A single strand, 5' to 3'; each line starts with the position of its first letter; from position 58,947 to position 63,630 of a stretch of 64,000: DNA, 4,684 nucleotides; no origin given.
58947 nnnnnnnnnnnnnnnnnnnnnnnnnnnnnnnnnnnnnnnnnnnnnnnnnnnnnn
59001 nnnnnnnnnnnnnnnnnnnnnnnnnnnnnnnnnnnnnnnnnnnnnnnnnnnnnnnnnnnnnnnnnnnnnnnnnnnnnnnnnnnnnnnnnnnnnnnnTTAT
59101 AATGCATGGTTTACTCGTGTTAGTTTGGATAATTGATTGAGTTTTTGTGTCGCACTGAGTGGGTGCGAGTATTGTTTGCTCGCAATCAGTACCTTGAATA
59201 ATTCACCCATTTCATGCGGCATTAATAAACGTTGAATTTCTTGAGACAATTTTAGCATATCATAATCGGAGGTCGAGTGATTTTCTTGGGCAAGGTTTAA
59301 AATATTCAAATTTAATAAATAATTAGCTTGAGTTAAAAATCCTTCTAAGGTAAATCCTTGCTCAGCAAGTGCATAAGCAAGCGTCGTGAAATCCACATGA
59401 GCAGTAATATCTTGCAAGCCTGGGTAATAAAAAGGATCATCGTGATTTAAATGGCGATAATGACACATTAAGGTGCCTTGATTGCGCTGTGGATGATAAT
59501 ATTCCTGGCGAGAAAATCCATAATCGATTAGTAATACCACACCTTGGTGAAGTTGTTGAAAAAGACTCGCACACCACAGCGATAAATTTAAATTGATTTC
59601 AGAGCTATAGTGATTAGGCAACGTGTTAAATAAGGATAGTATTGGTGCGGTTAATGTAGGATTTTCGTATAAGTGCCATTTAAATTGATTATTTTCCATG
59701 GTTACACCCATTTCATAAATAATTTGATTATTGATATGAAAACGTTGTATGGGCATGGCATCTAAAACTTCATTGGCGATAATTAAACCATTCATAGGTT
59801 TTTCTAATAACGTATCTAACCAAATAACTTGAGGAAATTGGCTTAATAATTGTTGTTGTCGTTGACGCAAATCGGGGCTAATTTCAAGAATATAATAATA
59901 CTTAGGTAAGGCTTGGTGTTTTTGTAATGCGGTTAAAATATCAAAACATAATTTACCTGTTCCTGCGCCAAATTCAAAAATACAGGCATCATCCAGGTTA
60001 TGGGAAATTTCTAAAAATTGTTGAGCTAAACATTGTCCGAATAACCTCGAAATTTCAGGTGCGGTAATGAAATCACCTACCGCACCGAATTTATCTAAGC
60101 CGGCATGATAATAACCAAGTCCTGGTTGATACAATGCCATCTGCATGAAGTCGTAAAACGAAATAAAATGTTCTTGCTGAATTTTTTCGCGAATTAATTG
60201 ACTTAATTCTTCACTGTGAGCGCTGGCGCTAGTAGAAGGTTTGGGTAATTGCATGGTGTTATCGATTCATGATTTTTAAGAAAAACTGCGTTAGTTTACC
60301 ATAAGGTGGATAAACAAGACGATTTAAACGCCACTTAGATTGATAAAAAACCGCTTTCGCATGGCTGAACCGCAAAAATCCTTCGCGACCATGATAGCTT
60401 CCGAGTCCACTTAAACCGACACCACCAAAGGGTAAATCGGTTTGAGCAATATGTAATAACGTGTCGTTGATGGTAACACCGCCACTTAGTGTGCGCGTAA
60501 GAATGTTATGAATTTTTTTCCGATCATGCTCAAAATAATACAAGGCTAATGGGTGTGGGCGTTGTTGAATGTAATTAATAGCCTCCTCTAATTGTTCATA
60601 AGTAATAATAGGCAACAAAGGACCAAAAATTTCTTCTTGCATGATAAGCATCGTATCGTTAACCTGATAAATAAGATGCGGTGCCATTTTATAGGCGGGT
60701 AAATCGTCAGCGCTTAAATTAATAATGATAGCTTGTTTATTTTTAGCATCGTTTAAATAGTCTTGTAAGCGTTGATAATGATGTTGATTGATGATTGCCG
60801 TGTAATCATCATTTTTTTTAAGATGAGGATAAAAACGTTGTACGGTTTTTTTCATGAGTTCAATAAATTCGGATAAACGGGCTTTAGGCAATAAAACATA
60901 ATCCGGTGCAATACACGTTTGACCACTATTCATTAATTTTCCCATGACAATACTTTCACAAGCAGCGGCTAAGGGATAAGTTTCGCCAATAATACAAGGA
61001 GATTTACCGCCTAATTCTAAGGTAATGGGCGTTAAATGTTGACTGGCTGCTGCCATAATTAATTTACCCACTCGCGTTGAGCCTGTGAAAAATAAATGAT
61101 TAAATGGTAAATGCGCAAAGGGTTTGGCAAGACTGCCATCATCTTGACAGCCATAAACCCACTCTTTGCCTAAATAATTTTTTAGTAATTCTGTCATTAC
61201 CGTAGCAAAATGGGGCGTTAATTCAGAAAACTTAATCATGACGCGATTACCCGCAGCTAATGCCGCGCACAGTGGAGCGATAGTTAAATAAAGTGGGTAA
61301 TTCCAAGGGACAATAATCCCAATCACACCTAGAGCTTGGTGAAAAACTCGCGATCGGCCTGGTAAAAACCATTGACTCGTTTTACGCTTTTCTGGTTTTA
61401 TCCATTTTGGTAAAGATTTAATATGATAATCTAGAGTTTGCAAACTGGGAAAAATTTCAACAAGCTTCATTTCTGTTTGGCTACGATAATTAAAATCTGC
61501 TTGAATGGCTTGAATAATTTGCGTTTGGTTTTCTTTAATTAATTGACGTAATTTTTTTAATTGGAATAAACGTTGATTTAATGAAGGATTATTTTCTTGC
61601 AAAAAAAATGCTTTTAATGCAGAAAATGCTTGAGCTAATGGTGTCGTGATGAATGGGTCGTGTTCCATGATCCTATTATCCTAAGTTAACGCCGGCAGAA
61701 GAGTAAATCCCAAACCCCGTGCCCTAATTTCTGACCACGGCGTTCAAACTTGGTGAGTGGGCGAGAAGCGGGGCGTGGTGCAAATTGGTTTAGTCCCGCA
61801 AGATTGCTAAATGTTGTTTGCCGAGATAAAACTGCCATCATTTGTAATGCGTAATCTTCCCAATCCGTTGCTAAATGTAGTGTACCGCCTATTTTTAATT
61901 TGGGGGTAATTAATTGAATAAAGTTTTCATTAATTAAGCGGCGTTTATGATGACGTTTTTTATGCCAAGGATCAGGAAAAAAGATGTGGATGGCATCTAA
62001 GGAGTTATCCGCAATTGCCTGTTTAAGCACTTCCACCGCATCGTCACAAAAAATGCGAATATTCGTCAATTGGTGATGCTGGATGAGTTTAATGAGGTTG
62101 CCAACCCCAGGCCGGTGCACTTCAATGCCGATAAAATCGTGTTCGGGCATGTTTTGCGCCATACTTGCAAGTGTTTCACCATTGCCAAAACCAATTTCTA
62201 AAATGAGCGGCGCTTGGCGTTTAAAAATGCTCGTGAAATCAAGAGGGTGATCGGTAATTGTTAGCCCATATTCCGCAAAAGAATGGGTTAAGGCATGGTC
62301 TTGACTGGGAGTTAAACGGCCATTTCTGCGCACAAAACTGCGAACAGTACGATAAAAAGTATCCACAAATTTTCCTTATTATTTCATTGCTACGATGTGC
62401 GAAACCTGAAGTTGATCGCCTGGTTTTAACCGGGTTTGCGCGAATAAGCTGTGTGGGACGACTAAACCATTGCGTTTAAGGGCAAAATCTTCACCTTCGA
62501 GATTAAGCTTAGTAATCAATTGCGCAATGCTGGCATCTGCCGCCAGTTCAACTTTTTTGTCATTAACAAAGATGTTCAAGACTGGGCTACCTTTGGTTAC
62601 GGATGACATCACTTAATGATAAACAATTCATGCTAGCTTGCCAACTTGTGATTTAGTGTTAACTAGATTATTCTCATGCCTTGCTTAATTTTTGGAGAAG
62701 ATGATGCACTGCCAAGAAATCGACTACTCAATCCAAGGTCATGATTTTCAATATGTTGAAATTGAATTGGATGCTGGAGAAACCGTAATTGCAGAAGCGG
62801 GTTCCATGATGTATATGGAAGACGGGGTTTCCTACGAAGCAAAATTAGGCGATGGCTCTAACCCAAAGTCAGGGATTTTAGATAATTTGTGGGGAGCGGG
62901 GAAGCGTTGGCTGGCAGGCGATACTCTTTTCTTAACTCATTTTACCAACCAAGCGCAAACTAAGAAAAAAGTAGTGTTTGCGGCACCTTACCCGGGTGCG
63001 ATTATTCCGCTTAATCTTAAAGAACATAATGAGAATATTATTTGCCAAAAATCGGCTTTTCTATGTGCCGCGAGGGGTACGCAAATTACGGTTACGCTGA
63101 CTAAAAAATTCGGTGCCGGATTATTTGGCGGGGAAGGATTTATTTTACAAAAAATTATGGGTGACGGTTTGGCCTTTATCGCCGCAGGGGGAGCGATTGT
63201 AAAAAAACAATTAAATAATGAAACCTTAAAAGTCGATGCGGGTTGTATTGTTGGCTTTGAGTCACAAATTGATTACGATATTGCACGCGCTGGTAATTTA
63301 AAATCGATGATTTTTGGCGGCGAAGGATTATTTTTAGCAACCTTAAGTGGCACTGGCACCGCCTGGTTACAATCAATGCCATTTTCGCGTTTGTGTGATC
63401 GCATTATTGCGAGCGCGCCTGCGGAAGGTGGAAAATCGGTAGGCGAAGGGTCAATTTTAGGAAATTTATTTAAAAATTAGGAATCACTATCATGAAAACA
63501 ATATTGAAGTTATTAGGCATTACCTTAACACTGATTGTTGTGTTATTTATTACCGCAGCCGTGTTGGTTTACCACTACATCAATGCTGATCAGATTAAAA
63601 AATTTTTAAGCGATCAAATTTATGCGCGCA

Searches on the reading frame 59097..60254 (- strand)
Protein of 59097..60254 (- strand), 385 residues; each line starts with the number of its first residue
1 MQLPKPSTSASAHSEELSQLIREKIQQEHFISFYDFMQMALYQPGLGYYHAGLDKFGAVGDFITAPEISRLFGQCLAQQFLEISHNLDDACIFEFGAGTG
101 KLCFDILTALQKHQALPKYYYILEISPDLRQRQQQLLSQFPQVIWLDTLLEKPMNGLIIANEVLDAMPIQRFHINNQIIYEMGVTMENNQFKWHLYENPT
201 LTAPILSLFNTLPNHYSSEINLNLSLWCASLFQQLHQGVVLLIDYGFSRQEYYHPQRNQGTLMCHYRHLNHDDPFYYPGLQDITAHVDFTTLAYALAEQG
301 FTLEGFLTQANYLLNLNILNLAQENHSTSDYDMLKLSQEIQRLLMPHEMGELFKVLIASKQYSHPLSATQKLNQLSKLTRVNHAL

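Call 4: search_protein_families(library=pfam, proteins=[window:59097-60254:-], max_evalue=1)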
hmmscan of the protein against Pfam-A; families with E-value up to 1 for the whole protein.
window:59097-60254:- (385 aa): 3 families
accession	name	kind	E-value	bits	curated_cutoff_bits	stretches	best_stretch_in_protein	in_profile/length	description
PF02636.23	Methyltransf_28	-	1.1e-61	208.9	23.3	1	75-306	1-248/249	Putative S-adenosyl-L-methionine-dependent methyltransferase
PF10017.15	Methyltransf_33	-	0.0041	16.7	23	1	76-143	49-115/304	Histidine-specific methyltransferase, SAM-dependent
PF08242.18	Methyltransf_12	-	0.019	16.1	30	1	94-166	2-77/98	Methyltransferase domain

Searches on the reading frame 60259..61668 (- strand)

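Call 4: search_protein_families(library=pfam, proteins=[window:60259-61668:-], max_evalue=1)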
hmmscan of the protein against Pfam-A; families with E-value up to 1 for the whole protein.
window:60259-61668:- (469 aa): 3 families
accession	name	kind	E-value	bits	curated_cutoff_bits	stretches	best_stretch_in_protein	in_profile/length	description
PF00171.27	Aldedh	-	1e-80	272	23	1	22-440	42-461/461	Aldehyde dehydrogenase family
PF19964.5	EAD11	-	0.18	12.2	26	1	11-54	15-58/80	Effector-associated domain 11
PF09674.15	DUF2400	-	0.49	10.8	25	1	41-96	49-104/225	Protein of unknown function (DUF2400)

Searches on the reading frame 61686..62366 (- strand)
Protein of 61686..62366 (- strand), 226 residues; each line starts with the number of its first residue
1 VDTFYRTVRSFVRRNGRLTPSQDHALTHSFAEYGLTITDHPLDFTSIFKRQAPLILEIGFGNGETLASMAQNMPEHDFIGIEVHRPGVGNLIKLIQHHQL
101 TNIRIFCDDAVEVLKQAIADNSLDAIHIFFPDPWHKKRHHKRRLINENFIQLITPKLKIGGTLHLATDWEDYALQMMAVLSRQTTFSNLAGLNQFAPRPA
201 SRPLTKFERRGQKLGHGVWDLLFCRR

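Call 40: search_protein_families(library=pfam, proteins=[window:61686-62366:-], max_evalue=0.001)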
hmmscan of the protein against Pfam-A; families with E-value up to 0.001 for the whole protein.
window:61686-62366:- (226 aa): 3 families
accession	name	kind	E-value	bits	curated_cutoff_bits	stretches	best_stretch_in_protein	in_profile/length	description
PF02390.23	Methyltransf_4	-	1.1e-59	201.2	24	1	51-221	1-173/173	Putative methyltransferase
PF13649.12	Methyltransf_25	-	7.4e-07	30.2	27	1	55-146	1-87/97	Methyltransferase domain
PF13847.12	Methyltransf_31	-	0.00051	20.2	27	1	55-129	7-81/145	Methyltransferase domain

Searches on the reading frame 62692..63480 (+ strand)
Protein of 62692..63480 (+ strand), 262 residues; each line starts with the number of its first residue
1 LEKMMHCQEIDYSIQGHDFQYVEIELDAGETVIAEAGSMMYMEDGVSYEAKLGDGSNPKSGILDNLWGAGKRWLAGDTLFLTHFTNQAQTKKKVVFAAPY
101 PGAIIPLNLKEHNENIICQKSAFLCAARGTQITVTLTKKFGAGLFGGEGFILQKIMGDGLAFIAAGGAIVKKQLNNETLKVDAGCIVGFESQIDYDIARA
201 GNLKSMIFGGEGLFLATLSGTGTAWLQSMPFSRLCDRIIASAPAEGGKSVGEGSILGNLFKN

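Call 40: search_protein_families(library=pfam, proteins=[window:62692-63480:+], max_evalue=0.001)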
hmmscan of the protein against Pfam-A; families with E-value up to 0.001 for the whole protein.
window:62692-63480:+ (262 aa): 1 family
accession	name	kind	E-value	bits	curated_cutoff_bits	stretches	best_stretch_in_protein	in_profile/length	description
PF01987.23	AIM24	-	5.4e-69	232.4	25.7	1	12-229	1-205/205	Mitochondrial biogenesis AIM24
